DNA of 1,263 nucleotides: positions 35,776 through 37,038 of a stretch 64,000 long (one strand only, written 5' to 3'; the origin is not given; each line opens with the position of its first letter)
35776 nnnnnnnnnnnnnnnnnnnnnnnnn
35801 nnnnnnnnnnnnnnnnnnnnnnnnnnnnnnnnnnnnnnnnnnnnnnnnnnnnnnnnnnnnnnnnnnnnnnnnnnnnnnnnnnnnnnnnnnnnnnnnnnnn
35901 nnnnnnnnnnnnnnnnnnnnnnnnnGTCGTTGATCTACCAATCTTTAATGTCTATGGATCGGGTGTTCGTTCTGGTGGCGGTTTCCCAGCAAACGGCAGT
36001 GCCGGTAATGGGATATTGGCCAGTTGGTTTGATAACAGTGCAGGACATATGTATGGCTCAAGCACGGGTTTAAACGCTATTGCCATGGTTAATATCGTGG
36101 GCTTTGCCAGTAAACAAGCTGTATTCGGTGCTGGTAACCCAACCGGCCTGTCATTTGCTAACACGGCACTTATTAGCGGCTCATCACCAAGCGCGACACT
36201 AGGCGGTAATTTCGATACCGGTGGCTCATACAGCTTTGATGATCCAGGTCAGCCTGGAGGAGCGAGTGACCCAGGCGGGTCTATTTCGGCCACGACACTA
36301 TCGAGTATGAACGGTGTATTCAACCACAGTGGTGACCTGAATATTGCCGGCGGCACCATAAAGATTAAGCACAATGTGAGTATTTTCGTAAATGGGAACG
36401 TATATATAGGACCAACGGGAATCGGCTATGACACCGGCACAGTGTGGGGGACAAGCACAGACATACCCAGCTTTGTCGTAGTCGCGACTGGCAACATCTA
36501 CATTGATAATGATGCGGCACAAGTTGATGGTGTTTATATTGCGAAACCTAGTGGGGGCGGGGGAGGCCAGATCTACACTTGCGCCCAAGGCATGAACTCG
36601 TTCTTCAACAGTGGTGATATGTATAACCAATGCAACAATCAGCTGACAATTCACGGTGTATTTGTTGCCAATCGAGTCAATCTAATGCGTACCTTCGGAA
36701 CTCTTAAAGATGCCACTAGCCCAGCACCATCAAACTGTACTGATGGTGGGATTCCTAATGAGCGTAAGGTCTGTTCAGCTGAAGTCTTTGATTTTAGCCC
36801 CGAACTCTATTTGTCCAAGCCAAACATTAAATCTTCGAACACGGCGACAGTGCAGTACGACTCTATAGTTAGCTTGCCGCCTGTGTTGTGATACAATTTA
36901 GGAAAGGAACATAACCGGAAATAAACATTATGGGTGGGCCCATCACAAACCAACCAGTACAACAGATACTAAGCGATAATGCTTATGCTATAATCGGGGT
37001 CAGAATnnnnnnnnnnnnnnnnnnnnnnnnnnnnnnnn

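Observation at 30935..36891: Tandemly duplicated two-gene cassette of unknown function: single-pass membrane protein translationally coupled to a large secreted protein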

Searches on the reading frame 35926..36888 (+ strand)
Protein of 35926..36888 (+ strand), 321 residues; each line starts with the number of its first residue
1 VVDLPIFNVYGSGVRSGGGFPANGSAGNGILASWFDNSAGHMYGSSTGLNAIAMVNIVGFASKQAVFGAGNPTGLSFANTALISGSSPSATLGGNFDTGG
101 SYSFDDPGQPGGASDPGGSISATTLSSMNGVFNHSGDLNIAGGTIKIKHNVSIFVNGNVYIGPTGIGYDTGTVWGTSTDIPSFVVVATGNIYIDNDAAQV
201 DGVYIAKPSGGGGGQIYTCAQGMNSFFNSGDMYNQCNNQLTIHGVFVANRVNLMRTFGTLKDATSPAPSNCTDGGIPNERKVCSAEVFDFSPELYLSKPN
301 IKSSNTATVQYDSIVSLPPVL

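Call 24: find_homologous_proteins(query=A1, max_evalue=0.001)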
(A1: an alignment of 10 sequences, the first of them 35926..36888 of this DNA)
Query A1 (10 sequences) (321 aa, profile of the alignment): 33 proteins with E <= 0.001 among 8000 candidates.
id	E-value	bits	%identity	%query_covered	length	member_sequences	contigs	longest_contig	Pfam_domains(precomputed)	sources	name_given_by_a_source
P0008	6.5e-100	353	43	91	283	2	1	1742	-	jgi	-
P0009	5.2e-76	274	41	92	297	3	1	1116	-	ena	-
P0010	1.5e-75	273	43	100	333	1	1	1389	-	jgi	-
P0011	1.1e-72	263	41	100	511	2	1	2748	-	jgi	jgi:hypothetical protein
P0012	1.3e-67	247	38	98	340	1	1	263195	-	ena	-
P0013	4.4e-64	235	33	100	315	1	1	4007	-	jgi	jgi:hypothetical protein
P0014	1.0e-61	227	36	100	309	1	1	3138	-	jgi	jgi:hypothetical protein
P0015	7.8e-61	224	42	86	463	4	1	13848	-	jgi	jgi:hypothetical protein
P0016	2.5e-60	223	37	91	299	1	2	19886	-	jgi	jgi:hypothetical protein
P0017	1.1e-59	221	33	96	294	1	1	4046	-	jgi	jgi:hypothetical protein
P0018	6.2e-54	202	41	87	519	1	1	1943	-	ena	-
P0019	3.4e-53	199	33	98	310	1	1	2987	-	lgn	-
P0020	7.0e-53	198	35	84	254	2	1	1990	-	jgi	jgi:hypothetical protein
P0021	3.5e-51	193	35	91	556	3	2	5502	-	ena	-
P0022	1.8e-46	177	48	44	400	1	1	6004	-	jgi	jgi:hypothetical protein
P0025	7.0e-40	156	34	57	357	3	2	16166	-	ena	-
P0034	7.1e-30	123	33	57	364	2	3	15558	-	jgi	jgi:hypothetical protein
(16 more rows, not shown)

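Call 25: search_solved_structures(query=A1, max_evalue=10)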
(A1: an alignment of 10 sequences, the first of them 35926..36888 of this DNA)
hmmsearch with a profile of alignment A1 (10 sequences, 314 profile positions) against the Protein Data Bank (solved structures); distinct sequences matched with E-value up to 10: 4.
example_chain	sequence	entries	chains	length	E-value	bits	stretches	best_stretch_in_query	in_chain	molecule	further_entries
7lgm_A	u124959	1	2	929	0.47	13.1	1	98-162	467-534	Cyanophycin synthase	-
3jbn_AX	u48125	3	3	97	0.86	12.3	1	107-181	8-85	60S ribosomal protein eL22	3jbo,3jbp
3j79_X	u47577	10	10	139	0.95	12.1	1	101-181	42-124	60S ribosomal protein eL22 | 60S ribosomal protein L22, putative | 60S ribosomal protein L22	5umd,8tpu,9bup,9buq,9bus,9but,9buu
9b9y_N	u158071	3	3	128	1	12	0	252-296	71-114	CNb36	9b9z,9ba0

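Call 27: find_encoding_contigs(protein=P0025, flank=8000, max_places=2)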
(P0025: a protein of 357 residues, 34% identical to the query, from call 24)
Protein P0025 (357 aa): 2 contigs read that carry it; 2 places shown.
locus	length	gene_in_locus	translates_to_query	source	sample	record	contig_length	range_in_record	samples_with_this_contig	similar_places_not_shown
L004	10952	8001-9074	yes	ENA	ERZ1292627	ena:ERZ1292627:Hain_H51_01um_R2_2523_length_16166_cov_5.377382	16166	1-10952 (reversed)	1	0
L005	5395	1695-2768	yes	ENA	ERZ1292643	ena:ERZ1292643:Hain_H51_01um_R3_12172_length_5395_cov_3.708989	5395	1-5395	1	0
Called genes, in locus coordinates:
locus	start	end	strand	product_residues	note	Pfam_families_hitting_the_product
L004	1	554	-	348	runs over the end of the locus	PF01926:MMR_HSR1, PF02421:FeoB_N (weak), PF06071:YchF-GTPase_C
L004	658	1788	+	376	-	-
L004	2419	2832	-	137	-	-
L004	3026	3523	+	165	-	-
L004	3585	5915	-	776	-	PF00657:Lipase_GDSL, PF13472:Lipase_GDSL_2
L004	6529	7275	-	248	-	-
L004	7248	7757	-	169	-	PF20803:PaaX_M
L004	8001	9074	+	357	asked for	-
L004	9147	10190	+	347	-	PF11104:PilM_2, PF14450:FtsA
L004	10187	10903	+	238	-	PF05137:PilN (weak)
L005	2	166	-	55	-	?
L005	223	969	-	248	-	-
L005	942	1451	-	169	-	PF20803:PaaX_M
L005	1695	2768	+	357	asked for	-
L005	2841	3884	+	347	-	PF11104:PilM_2, PF14450:FtsA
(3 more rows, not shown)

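Call 28: find_encoding_contigs(protein=P0034, flank=8000, max_places=2)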
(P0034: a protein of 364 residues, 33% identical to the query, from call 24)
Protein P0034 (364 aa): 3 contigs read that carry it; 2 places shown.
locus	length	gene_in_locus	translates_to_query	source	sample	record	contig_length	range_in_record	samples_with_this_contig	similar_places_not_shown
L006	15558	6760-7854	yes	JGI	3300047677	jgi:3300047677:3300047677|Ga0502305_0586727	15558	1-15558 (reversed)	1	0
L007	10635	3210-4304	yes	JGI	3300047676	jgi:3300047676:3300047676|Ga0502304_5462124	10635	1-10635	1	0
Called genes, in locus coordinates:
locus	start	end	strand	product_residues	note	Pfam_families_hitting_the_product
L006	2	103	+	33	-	?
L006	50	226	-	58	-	-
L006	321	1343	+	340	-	-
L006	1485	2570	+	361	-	-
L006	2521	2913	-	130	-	-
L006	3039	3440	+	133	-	PF01741:MscL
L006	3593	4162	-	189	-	-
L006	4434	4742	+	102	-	PF07866:DUF1653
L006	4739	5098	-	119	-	PF00156:Pribosyltran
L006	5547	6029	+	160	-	PF00011:HSP20, PF17886:ArsA_HSP20 (weak)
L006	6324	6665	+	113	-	-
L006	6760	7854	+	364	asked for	-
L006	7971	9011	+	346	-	PF25216:Volactin (faint), PF11104:PilM_2, PF14450:FtsA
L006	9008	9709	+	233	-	PF05137:PilN (faint)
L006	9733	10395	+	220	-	-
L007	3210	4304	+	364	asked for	-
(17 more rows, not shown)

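Call 29: find_encoding_contigs(protein=P0012, flank=10000, max_places=2)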
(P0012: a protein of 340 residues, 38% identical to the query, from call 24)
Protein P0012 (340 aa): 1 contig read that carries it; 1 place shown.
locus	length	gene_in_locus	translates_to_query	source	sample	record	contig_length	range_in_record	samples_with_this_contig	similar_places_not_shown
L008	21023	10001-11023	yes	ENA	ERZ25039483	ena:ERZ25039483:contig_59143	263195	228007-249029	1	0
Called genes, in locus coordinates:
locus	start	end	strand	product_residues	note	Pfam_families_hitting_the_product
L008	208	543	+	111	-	PF08002:DUF1697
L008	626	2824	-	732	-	PF03176:MMPL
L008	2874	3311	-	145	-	PF12802:MarR_2, PF01047:MarR, PF13463:HTH_27 (faint)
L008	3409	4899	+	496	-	PF07690:MFS_1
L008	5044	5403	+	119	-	PF00186:DHFR_1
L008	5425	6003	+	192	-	PF13489:Methyltransf_23, PF05175:MTS (faint), PF13847:Methyltransf_31, PF08241:Methyltransf_11, PF08242:Methyltransf_12, PF13649:Methyltransf_25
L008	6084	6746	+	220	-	-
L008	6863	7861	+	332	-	-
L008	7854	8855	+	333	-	-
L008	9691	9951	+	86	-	-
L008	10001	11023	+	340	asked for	-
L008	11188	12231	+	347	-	PF25216:Volactin (faint), PF11104:PilM_2, PF14450:FtsA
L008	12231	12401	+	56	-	-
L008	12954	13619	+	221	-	-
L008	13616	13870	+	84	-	-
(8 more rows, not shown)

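Call 42: find_related_loci(query=A3, collection=genome_contigs, flank=6000)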
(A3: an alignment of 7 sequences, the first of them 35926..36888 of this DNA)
Query A3 (321 aa) in genome_contigs; peptide patterns used: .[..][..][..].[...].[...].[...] (x = any residue, [..] = any of these).
138 stretches matched a pattern; 63 encode a relative of the query (tblastn E <= 1e-3); 63 distinct loci.
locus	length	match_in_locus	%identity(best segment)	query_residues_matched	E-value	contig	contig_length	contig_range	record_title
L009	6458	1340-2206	39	5-321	4e-50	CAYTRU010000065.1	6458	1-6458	MAG TPA_asm: uncultured Candidatus Saccharibacteria bacterium isolate SRP200132_co1_594 genome assembly, contig: NODE_22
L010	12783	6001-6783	43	7-262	1e-44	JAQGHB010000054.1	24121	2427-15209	MAG: Candidatus Saccharibacteria bacterium isolate RYN_422 scaffold_1841492, whole genome shotgun sequence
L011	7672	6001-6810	40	1-262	6e-44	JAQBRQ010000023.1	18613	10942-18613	MAG: Candidatus Saccharibacteria bacterium isolate RYN_405 scaffold_852618, whole genome shotgun sequence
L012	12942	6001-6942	34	1-321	6e-41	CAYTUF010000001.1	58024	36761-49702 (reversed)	MAG TPA_asm: uncultured Candidatus Saccharibacteria bacterium isolate SRP263991_co5_85 genome assembly, contig: NODE_119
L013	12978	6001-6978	33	1-321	6e-39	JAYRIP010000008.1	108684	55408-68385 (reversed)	MAG: Candidatus Saccharimonadales bacterium isolate SZ_szas25bin.56 k141_1530166, whole genome shotgun sequence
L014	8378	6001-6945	34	1-321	1e-38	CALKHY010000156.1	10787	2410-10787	MAG TPA_asm: uncultured Candidatus Saccharibacteria bacterium isolate SRR4028141_bin.49_CONCOCT_v1.1_MAG genome assembly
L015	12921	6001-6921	32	1-321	6e-38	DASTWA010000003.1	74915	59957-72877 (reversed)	MAG TPA_asm: Candidatus Saccharimonadales bacterium isolate SMAG_U2374 k141_143402, whole genome shotgun sequence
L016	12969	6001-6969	33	1-321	3e-37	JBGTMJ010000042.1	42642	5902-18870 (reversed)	MAG: Candidatus Saccharimonadales bacterium isolate JTS-RE36 k141_6108141, whole genome shotgun sequence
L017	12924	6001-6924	33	1-321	2e-37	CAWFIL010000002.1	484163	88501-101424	MAG: uncultured bacterium isolate MFD02134.bin.2.167 genome assembly, contig: contig_31778, whole genome shotgun sequenc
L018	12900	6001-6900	36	1-321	5e-37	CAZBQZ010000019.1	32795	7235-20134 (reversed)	MAG TPA_asm: uncultured Candidatus Saccharibacteria bacterium isolate SRP200132_co1_38 genome assembly, contig: NODE_227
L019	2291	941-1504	38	140-321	1e-36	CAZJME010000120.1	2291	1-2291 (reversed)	MAG TPA_asm: uncultured Candidatus Saccharibacteria bacterium isolate SRP135725_co1_616 genome assembly, contig: NODE_94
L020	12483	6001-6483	43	148-321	3e-36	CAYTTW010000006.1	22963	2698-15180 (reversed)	MAG TPA_asm: uncultured Candidatus Saccharibacteria bacterium isolate SRP200132_co1_589 genome assembly, contig: NODE_38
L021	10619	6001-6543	41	141-321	1e-35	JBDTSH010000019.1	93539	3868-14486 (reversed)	MAG: Candidatus Saccharibacteria bacterium isolate cluster3_bin.266 NODE_420_length_93539_cov_9.296500, whole genome sho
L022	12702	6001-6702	40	1-262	2e-35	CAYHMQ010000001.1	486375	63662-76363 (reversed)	MAG TPA_asm: uncultured Candidatus Saccharibacteria bacterium isolate ERP119705_co13_576 genome assembly, contig: NODE_2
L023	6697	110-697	39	140-321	2e-35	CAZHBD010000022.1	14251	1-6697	MAG TPA_asm: uncultured Candidatus Saccharibacteria bacterium isolate SRP173033_co2_238 genome assembly, contig: NODE_19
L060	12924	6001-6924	29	1-321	7e-24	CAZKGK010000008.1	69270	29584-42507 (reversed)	MAG TPA_asm: uncultured Candidatus Saccharibacteria bacterium isolate SRP200132_co1_660 genome assembly, contig: NODE_53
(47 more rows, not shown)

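Call 44: predict_structure(alignment_id=A2)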
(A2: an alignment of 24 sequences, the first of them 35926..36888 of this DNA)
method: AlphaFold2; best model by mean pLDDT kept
length: 321 residues; sequences in the alignment: 24
mean_pLDDT: 62.5   pTM: 0.66
mean pLDDT of the five models: 62.5, 62.3, 59.9, 59.4, 57.2
residues with pLDDT >= 90: 71; 70-90: 65; 50-70: 39; < 50: 146
segments of 3 or more residues with pLDDT < 50: 1-107, 259-266, 272-275, 291-316
pLDDT, mean of each block of 10 residues (from residue 1): 38 40 38 41 34 44 42 35 33 32 44 87 92 94 88 93 91 65 89 94 86 89 82 79 82 71 46 50 70 46 37 47 59
secondary structure, 60 per line:
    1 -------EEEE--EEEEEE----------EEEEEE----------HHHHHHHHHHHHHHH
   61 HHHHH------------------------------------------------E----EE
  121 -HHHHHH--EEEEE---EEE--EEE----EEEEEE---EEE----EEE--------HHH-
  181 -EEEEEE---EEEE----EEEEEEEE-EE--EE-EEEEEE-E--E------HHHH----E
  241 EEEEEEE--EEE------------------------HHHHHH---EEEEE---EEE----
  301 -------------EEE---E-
elements in order: E8-11 E14-19 E30-35 H46-65 H122-127 E130-134 E138-140 E143-145 E150-155 E159-161 E166-168 E182-187 E191-194 E199-206 E215-220 H232-235 E240-247 E250-252 H277-282 E286-290 E294-296 E314-316

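Call 48: fold_search(model_id=the predicted structure, library=pdb)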
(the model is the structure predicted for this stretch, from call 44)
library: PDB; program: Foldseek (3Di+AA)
matches with E <= 10: 25; with E <= 0.001: 0
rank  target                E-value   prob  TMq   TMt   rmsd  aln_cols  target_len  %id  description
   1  6qvi_B                4.9e-01  0.57  0.26  0.18   6.6       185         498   12  Crystal structure of competence-associated pilin ComZ from Thermus thermophilus (released 2019-05-29)
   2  6pzl                  1.0e+00  0.06  0.13  0.16  13.6       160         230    8  P. mirabilis hemolysin A mutant - Q125A (released 2020-08-05)
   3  6qvi_A                1.7e+00  0.09  0.21  0.14  10.0       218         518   13  Crystal structure of competence-associated pilin ComZ from Thermus thermophilus (released 2019-05-29)
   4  6qvi_C                2.4e+00  0.14  0.23  0.16   9.1       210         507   11  Crystal structure of competence-associated pilin ComZ from Thermus thermophilus (released 2019-05-29)
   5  8rja_C                2.5e+00  0.06  0.15  0.18  11.8       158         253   15  Crystal structure of the F420-reducing formylmethanofuran dehydrogenase complex from the ethanotroph Candidatus Ethano (released 2024-10-02)
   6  4nu2                  2.9e+00  0.21  0.22  0.31   5.2       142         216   11  Crystal structure of an ice-binding protein (FfIBP) from the Antarctic bacterium, Flavobacterium frigoris PS1 (released 2014-04-16)
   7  6ria_1                2.9e+00  0.09  0.14  0.43   9.5       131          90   11  Bactofilin from Thermus thermophilus, F105R mutant crystal structure (released 2019-07-17)
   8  4w8r                  2.9e+00  0.05  0.14  0.19  13.4       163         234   10  Crystal structure of hemolysin A Y134F from P. mirabilis at 1.5 Angstroms resolution (released 2015-10-07)
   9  9qo4_M                3.8e+00  0.01  0.10  0.10  16.6       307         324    8  Dissociation-state-3 of 9-subunit CSN and SCF (SKP1-SKP2-CKS1) complex (released 2026-02-04)
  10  6n2c_A                4.0e+00  0.01  0.10  0.09  11.8       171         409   10  The Crystal Structure of Caldicellulosiruptor hydrothermalis Tapirin C-terminal domain (released 2018-12-19)
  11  3fy3                  4.3e+00  0.03  0.12  0.16  13.8       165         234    8  Crystal structure of truncated hemolysin A from P. mirabilis (released 2009-06-02)
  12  6q0p                  4.3e+00  0.02  0.13  0.17  11.1       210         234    8  P. mirabilis hemolysin A mutant - Y134S (released 2020-08-05)
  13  4v02_D                4.7e+00  0.02  0.07  0.16  10.8        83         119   14  MinC:MinD cell division protein complex, Aquifex aeolicus (released 2015-01-14)
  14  8j9i_G1               5.0e+00  0.00  0.08  0.07  19.2       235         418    9  Cryo-EM structure of Euglena gracilis complex I, turnover state (released 2024-02-28)
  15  3wp9                  6.2e+00  0.05  0.17  0.23   9.2       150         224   11  Crystal structure of antifreeze protein from an Antarctic sea ice bacterium Colwellia sp. (released 2014-07-02)
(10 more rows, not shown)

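Call 65: search_protein_representatives(alignment_id=A2)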
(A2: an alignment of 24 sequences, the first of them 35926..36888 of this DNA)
Query: 24 sequences, 311 profile positions. Proteins with E-value up to 0.001 (for the whole library): 6077; up to 1e-10: 4547; up to 1e-30: 2650. The best 150 are listed.
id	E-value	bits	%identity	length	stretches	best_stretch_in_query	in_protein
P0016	1.6e-103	362.9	-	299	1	12-311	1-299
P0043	3.5e-100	351.9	-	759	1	2-311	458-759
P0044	4.3e-100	351.6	-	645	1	2-311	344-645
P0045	1.5e-99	349.8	-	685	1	2-311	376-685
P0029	1.5e-98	346.5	-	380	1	2-311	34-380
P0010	1.3e-97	343.4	-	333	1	2-311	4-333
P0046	3.0e-97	342.3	-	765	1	2-311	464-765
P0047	8.5e-96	337.5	-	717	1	3-311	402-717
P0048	2.4e-95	336.0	-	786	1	2-311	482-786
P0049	2.8e-95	335.8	-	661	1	2-311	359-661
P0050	3.4e-95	335.6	-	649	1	2-311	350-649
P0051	2.1e-93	329.7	-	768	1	2-311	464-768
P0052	2.7e-93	329.3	-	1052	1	2-311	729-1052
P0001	4.0e-93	328.7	-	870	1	3-311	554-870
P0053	3.5e-92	325.7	-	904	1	2-311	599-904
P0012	2.2e-85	303.3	-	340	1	8-311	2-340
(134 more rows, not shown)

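Call 80: search_protein_families(library=phrogs, proteins=[P0025, P0034], max_evalue=0.01)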
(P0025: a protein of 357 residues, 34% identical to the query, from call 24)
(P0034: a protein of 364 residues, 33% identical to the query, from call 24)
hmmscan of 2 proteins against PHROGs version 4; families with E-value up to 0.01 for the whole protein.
P0025 (357 aa): 0 families

P0034 (364 aa): 0 families

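Call 81: search_protein_families(library=ncbifam, alignment_id=A2, max_evalue=0.01)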
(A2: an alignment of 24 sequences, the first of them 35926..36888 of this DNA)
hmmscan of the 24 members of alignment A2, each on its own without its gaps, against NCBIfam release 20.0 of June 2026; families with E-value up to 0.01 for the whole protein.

A. member 1, window:35926-36888:+ (321 aa): 0 families

B. families by the number of members that match (of 24 scanned): 2 families
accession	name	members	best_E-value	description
TIGR03547.1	muta_rot_YjhT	1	0.0017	YjhT family mutarotase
NF033772.1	pheromone_VP1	1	0.0018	peptide pheromone VP1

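Call 86: fold_search(model_id=the predicted structure, library=viral)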
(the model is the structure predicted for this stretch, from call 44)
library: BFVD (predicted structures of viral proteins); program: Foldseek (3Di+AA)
matches with E <= 10: 82; with E <= 0.001: 0
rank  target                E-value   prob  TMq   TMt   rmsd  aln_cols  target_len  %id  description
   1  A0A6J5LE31            1.3e-01  0.12  0.13  0.11  16.2       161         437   17  C1q domain-containing protein [uncultured Caudovirales phage]
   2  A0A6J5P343            1.9e-01  0.07  0.11  0.13  17.9       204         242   14  Uncharacterized protein [uncultured Caudovirales phage]
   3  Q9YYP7                4.5e-01  0.02  0.08  0.12  20.7       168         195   10  Uncharacterized protein RTL3 (Fragment) [Avian adenovirus 8 (strain ATCC A-2A)]
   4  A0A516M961            5.9e-01  0.08  0.13  0.05  15.0       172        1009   11  (no name in the UniProt tables at hand)
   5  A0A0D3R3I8            8.1e-01  0.02  0.08  0.13  13.4       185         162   10  Pentapeptide repeat-containing protein [Testudo hermanni ranavirus]
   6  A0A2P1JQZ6            9.0e-01  0.01  0.10  0.13  25.1       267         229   11  Minor tail protein [Mycobacterium phage UncleRicky]
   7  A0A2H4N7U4            1.3e+00  0.03  0.11  0.10  15.9       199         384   12  (no name in the UniProt tables at hand)
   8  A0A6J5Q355            1.8e+00  0.02  0.11  0.05  19.7       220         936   11  Uncharacterized protein [uncultured Caudovirales phage]
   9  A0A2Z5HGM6            1.9e+00  0.03  0.13  0.18  13.8       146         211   14  (no name in the UniProt tables at hand)
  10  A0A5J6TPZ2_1          2.1e+00  0.06  0.15  0.07   7.9       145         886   13  (no name in the UniProt tables at hand)
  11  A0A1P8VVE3            2.2e+00  0.03  0.12  0.11  23.5       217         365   16  (no name in the UniProt tables at hand)
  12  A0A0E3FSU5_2          2.2e+00  0.02  0.13  0.06  21.8       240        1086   14  Baseplate wedge initiator [Synechococcus phage ACG-2014f]
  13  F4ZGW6                2.2e+00  0.01  0.10  0.08  22.9       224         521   10  (no name in the UniProt tables at hand)
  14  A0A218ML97            2.3e+00  0.01  0.10  0.11  26.8       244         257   11  Uncharacterized protein [uncultured virus]
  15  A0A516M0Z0            2.3e+00  0.01  0.14  0.10  23.6       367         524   11  (no name in the UniProt tables at hand)
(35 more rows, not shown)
